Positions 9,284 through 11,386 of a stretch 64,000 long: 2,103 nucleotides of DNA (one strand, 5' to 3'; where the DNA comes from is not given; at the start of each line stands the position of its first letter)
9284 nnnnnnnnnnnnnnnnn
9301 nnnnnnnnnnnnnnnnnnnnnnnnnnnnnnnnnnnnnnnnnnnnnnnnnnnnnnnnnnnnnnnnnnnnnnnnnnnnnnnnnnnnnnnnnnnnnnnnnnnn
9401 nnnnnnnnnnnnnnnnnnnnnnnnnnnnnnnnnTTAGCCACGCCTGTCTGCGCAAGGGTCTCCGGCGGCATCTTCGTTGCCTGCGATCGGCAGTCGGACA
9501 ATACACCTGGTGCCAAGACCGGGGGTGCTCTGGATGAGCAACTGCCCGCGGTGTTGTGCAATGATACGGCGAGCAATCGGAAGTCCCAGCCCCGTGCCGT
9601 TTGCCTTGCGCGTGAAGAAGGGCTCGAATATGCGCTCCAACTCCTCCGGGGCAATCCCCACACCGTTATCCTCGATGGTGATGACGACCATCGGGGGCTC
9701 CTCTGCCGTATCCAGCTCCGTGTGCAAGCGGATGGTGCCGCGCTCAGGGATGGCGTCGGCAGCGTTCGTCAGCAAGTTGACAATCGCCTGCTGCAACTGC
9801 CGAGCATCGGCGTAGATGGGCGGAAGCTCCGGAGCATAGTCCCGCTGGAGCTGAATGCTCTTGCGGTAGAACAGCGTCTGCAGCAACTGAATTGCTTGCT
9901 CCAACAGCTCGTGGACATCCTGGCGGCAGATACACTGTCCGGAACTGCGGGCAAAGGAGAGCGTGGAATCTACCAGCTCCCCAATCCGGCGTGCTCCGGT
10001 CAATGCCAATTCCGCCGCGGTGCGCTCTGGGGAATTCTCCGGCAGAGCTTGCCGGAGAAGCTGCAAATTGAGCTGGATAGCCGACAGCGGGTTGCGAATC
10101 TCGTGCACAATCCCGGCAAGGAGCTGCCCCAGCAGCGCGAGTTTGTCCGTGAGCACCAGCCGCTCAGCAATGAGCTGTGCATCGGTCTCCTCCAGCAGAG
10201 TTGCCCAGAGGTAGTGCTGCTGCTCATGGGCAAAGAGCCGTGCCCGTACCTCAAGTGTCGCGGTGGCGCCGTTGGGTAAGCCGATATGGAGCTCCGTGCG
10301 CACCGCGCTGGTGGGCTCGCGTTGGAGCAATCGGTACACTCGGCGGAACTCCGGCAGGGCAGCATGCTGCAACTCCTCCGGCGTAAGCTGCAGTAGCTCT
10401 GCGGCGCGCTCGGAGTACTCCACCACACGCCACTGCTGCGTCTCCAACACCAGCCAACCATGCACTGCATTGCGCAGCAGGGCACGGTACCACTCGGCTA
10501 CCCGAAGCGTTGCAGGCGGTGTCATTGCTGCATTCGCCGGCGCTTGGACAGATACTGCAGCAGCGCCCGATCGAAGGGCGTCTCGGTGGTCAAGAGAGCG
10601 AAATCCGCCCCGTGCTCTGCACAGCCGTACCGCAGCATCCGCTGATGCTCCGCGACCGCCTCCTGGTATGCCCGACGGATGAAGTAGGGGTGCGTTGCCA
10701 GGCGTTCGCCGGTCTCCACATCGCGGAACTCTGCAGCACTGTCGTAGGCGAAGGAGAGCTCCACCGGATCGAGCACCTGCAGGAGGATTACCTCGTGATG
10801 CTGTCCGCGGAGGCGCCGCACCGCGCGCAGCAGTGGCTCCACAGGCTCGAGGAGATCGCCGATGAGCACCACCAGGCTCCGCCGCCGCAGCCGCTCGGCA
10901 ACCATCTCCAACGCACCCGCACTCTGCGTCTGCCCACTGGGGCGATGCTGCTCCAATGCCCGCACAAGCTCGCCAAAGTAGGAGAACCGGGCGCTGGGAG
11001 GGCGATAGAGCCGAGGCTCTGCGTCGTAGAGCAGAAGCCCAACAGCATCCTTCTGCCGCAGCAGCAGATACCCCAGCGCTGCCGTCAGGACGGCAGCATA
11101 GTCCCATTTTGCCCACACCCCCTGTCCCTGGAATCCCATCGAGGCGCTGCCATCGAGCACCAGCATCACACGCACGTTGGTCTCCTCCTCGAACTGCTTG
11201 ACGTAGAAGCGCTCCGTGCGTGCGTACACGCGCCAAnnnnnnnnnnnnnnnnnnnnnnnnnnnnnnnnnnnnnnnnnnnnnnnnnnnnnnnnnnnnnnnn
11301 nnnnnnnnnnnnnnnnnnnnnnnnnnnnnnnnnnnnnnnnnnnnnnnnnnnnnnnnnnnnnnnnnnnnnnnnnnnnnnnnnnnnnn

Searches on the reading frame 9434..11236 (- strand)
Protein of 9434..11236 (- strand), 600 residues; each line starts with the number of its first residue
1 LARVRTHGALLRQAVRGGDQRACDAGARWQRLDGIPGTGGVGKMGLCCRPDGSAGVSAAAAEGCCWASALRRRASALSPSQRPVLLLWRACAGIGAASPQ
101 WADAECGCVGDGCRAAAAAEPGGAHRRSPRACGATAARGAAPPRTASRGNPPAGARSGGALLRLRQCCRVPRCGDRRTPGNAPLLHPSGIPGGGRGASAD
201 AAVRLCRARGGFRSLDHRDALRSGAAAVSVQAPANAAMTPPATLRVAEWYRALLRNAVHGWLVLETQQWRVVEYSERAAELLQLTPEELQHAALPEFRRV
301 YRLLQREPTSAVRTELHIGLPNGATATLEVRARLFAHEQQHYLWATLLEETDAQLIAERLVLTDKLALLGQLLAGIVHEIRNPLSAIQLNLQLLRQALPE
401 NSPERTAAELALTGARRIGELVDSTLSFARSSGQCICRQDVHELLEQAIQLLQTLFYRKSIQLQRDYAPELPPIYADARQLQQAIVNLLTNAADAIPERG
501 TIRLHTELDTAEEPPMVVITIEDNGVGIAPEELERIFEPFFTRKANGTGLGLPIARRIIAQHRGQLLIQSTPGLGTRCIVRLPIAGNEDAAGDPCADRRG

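Call 58: search_protein_families(library=pfam, proteins=[window:9434-11236:-], max_evalue=0.001)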
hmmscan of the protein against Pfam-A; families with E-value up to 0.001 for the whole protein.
window:9434-11236:- (600 aa): 3 families
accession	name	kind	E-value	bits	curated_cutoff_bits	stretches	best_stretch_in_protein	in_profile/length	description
PF02518.31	HATPase_c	-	4.3e-27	95.2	26.4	1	477-584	2-109/111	Histidine kinase-, DNA gyrase B-, and HSP90-like ATPase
PF00512.31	HisKA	-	2.5e-13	50.3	26.9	1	369-431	2-63/66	His Kinase A (phospho-acceptor) domain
PF13589.12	HATPase_c_3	-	8.8e-05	23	25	1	481-539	3-56/137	Histidine kinase-, DNA gyrase B-, and HSP90-like ATPase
